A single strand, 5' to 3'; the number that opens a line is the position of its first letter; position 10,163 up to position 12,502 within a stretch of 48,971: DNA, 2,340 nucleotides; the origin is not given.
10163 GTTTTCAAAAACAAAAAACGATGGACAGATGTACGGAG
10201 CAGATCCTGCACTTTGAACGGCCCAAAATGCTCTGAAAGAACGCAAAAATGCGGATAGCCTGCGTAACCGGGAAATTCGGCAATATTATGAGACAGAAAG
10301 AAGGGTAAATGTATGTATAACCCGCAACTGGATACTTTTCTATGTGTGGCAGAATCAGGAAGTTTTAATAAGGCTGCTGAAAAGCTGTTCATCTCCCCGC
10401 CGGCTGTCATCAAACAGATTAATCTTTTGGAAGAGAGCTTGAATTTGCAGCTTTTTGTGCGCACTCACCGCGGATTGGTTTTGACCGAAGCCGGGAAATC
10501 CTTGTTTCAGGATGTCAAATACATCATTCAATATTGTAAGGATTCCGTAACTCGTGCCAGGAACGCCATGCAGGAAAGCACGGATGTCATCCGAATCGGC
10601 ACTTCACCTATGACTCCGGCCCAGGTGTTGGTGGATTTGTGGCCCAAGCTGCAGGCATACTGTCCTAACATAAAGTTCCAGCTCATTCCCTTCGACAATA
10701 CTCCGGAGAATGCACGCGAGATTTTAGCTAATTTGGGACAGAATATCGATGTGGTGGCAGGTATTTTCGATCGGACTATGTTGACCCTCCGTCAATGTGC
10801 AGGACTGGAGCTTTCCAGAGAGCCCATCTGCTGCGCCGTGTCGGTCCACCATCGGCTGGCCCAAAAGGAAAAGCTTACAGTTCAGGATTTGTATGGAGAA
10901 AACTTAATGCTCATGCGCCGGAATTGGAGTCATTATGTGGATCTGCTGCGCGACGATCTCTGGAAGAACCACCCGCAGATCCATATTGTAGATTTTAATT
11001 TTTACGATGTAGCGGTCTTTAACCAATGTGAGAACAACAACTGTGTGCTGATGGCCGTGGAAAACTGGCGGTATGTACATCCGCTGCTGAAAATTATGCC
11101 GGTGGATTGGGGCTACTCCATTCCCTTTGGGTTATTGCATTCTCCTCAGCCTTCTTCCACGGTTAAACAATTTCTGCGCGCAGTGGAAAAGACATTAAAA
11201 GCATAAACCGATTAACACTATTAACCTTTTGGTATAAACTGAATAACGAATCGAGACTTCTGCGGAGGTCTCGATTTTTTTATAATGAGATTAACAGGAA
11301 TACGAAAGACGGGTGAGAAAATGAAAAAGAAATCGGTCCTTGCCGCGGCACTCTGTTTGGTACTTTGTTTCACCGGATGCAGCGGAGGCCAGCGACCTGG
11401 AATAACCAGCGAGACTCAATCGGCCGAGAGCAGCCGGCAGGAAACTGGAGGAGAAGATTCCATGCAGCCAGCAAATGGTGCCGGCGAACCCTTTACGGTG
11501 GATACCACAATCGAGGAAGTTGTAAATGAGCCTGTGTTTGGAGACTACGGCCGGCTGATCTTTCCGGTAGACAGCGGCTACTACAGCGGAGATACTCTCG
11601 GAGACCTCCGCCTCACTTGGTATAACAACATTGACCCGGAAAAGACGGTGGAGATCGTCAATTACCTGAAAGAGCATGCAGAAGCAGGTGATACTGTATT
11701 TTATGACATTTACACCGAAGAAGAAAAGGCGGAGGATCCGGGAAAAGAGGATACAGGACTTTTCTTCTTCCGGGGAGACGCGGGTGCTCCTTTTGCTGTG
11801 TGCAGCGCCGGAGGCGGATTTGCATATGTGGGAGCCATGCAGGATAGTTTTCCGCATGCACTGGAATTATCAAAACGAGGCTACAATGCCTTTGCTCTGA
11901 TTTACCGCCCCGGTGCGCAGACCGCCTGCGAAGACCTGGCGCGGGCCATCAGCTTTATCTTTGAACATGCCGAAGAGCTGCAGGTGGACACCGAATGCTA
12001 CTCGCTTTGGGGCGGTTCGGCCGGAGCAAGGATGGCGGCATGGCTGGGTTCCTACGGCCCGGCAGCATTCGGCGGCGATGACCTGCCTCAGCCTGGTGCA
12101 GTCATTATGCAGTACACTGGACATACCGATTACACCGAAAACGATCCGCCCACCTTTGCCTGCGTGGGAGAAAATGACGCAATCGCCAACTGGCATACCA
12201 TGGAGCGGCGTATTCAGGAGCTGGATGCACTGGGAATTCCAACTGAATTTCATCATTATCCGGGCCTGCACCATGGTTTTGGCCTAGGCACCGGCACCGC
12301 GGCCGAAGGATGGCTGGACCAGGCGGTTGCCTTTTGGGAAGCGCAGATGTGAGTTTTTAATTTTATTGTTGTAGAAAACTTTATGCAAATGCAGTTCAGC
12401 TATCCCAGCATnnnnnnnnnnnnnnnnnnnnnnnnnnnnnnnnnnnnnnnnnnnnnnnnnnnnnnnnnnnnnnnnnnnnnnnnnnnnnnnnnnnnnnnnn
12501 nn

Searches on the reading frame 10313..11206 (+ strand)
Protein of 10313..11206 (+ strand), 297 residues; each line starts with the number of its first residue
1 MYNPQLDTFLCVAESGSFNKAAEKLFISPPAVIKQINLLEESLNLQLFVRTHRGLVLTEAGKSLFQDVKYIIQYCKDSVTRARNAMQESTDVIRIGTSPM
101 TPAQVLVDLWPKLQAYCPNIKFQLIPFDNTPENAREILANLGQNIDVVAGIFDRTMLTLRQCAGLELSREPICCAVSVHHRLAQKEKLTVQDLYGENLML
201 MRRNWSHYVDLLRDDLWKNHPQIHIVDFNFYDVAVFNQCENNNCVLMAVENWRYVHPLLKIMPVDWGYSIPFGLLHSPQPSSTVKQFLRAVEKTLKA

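Call 20: search_protein_families(library=pfam, proteins=[window:10313-11206:+], max_evalue=0.001)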
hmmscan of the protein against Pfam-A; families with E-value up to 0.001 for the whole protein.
window:10313-11206:+ (297 aa): 3 families
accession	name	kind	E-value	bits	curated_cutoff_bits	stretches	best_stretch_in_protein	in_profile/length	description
PF00126.33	HTH_1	-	7.5e-22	77.5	26.6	1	5-62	3-60/60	Bacterial regulatory helix-turn-helix protein, lysR family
PF03466.25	LysR_substrate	-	1e-11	45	28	1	88-234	3-140/209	LysR substrate binding domain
PF13556.12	HTH_30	-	0.00093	19.4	27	0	12-47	9-44/59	PucR C-terminal helix-turn-helix domain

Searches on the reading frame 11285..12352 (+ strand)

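Call 20: search_protein_families(library=pfam, proteins=[window:11285-12352:+], max_evalue=0.001)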
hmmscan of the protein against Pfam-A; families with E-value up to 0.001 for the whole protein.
window:11285-12352:+ (355 aa): 3 families
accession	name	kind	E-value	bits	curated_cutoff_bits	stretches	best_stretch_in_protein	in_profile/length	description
PF20434.5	BD-FAE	-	2.2e-09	37.6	26.8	1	169-256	14-108/215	BD-FAE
PF07859.19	Abhydrolase_3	-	5.3e-08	33.3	25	0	212-253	46-87/210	alpha/beta hydrolase fold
PF00326.27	Peptidase_S9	-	3.4e-06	27.1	22.6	0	281-354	136-209/213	Prolyl oligopeptidase family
